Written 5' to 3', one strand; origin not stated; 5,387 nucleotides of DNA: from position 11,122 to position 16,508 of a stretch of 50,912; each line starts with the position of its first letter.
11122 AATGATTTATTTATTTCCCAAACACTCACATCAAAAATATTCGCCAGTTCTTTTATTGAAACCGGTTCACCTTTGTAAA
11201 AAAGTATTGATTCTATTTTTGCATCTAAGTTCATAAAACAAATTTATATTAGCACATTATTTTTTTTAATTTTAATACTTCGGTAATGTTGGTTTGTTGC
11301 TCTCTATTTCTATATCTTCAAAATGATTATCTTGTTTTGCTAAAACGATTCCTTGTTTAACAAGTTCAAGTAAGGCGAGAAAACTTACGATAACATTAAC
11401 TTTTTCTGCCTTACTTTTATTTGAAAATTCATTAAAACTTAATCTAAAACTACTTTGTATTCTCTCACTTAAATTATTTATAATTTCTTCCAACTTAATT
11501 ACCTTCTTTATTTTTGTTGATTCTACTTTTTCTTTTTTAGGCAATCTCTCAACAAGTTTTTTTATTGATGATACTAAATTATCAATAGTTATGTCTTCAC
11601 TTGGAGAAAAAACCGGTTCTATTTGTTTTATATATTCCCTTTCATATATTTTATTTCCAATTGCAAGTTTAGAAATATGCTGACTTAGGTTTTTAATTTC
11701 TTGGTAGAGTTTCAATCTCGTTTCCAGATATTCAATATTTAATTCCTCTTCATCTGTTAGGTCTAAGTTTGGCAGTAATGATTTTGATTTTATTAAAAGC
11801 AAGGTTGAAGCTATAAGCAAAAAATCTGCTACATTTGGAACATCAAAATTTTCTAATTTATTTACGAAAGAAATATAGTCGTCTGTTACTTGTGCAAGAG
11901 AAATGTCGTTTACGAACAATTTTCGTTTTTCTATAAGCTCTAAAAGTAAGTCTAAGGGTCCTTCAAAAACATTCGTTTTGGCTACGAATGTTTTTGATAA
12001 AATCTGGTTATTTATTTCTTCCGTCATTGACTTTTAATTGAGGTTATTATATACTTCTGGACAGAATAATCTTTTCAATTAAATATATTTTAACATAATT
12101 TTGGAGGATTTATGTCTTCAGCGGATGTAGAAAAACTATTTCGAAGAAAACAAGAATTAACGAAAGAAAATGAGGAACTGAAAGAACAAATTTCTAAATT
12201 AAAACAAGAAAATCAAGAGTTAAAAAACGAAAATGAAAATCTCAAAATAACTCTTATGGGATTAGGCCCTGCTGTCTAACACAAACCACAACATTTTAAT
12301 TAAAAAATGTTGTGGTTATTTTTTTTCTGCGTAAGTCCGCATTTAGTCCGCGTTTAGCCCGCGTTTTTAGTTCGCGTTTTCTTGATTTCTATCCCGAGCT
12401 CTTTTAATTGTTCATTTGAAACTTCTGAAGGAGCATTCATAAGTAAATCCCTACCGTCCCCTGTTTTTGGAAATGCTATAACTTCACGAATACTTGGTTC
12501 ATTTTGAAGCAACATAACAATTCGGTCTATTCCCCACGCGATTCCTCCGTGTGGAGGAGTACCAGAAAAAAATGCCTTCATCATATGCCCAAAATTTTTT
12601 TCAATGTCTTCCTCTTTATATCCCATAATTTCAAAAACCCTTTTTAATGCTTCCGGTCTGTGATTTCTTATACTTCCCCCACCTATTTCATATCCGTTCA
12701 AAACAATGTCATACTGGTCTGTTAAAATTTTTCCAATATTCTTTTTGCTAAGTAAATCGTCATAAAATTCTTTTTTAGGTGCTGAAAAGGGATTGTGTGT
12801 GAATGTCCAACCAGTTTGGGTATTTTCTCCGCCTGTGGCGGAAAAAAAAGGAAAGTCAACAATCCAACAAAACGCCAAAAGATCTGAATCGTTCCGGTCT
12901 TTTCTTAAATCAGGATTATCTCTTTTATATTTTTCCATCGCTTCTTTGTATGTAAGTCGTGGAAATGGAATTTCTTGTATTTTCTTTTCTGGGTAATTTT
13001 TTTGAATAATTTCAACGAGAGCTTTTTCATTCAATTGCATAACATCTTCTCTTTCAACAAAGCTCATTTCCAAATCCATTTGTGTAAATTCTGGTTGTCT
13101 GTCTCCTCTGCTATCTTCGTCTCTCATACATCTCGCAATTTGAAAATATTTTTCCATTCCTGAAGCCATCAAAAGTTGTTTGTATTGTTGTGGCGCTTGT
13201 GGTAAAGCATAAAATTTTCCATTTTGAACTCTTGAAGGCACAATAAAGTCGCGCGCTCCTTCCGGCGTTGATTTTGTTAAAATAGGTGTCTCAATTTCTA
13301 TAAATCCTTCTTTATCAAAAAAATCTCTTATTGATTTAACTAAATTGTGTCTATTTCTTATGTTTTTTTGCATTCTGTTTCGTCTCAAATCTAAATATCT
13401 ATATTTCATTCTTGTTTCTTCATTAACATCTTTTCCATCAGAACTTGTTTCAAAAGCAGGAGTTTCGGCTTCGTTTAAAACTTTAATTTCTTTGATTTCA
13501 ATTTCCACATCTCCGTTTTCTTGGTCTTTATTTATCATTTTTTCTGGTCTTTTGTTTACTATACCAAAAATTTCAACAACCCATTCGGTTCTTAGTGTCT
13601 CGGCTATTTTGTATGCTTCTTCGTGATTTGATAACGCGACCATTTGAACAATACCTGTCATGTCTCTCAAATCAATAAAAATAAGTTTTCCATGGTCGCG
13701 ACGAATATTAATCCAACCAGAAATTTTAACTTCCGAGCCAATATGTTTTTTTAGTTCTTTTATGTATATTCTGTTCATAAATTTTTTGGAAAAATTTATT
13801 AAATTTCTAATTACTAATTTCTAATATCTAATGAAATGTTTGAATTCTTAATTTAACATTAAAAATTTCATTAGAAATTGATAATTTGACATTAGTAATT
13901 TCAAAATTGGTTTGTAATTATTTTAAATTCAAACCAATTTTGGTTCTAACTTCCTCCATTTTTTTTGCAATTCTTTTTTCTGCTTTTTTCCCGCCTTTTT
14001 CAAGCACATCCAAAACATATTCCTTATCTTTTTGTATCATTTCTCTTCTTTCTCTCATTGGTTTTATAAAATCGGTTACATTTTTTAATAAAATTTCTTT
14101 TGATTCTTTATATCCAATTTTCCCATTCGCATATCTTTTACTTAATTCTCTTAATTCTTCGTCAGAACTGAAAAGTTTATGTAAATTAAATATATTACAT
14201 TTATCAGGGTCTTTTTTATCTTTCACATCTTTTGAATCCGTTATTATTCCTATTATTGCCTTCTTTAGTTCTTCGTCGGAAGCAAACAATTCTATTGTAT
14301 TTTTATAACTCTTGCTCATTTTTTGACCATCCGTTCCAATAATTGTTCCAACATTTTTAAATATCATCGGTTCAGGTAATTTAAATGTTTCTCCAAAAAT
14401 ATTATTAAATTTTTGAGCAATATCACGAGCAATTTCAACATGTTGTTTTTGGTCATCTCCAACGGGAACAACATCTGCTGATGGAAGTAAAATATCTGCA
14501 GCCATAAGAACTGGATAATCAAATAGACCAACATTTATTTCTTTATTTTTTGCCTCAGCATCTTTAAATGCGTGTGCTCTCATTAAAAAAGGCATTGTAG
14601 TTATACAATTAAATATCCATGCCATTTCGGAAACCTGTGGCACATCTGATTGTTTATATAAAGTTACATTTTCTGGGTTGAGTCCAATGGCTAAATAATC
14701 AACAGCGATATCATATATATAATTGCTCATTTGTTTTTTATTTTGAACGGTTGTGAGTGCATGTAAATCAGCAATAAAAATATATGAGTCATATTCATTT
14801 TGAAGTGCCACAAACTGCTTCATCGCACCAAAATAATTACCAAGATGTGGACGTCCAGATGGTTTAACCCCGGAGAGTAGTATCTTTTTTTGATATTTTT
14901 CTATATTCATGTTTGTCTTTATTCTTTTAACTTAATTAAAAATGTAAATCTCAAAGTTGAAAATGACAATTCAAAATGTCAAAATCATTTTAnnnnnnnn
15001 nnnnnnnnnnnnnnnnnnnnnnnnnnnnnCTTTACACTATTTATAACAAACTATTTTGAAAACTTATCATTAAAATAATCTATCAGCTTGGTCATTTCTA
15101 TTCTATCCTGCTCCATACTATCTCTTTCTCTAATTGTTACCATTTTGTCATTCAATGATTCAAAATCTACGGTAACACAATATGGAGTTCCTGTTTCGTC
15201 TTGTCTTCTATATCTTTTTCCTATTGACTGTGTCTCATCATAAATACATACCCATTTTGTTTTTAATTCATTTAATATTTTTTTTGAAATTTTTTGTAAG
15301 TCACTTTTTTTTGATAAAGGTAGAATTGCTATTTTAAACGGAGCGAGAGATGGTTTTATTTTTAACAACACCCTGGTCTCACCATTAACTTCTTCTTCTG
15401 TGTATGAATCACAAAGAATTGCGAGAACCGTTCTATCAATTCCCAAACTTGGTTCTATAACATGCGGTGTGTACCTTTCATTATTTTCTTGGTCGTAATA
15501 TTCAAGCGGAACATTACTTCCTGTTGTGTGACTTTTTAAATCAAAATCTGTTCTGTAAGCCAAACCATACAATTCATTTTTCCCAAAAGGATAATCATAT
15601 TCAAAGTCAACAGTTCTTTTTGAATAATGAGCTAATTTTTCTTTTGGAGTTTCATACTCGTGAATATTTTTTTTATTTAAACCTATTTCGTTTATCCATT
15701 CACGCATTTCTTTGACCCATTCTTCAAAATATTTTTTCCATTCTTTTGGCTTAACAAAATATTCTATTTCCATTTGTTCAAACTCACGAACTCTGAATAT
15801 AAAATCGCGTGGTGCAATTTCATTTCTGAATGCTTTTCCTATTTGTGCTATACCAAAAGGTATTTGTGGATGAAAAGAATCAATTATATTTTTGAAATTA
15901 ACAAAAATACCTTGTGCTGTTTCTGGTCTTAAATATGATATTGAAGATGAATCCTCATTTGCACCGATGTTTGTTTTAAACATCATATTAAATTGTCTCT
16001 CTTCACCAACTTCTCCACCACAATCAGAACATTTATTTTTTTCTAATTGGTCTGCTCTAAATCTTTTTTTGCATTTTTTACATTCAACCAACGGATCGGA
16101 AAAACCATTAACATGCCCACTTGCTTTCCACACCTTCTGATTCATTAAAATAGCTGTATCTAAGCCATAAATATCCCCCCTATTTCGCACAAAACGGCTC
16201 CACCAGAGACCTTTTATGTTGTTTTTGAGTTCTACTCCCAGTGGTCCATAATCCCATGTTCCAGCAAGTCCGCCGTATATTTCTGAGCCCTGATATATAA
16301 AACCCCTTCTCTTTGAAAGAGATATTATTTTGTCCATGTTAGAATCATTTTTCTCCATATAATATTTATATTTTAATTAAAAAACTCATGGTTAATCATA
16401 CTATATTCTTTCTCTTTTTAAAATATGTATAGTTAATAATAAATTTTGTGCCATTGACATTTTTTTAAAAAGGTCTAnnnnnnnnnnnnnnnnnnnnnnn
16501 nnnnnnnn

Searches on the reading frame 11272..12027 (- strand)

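Call 85: search_protein_families(library=pfam, proteins=[window:11272-12027:-], max_evalue=0.00001)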
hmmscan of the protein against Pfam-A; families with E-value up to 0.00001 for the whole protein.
window:11272-12027:- (251 aa): 1 family
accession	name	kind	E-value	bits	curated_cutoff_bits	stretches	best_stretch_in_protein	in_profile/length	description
PF02616.19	SMC_ScpA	-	7.8e-22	78.8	24.6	1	31-242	1-230/232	Segregation and condensation protein ScpA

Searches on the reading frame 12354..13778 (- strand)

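Call 85: search_protein_families(library=pfam, proteins=[window:12354-13778:-], max_evalue=0.00001)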
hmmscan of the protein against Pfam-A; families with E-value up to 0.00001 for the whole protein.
window:12354-13778:- (474 aa): 2 families
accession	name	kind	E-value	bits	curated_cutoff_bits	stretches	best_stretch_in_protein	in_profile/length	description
PF00152.25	tRNA-synt_2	-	2.2e-116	388.7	25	1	119-439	1-307/308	tRNA synthetases class II (D, K and N)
PF01336.31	tRNA_anti-codon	-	1.5e-17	63.7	27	1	17-101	1-75/75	OB-fold nucleic acid binding domain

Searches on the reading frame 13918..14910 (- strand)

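Call 85: search_protein_families(library=pfam, proteins=[window:13918-14910:-], max_evalue=0.00001)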
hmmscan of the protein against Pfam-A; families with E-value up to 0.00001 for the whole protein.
window:13918-14910:- (330 aa): 1 family
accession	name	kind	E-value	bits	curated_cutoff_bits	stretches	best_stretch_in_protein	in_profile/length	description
PF00579.31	tRNA-synt_1b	-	3.8e-64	217.3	21.1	1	9-279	6-288/292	tRNA synthetases class I (W and Y)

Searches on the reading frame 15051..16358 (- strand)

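Call 85: search_protein_families(library=pfam, proteins=[window:15051-16358:-], max_evalue=0.00001)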
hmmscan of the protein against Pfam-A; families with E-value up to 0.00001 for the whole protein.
window:15051-16358:- (435 aa): 2 families
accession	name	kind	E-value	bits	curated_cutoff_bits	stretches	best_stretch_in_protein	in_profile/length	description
PF03129.25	HGTP_anticodon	-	1.5e-20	73.5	21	1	342-430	1-92/94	Anticodon binding domain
PF00587.30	tRNA-synt_2b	-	6.1e-17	62.7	29.3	1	141-315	11-176/179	tRNA synthetase class II core domain (G, H, P, S and T)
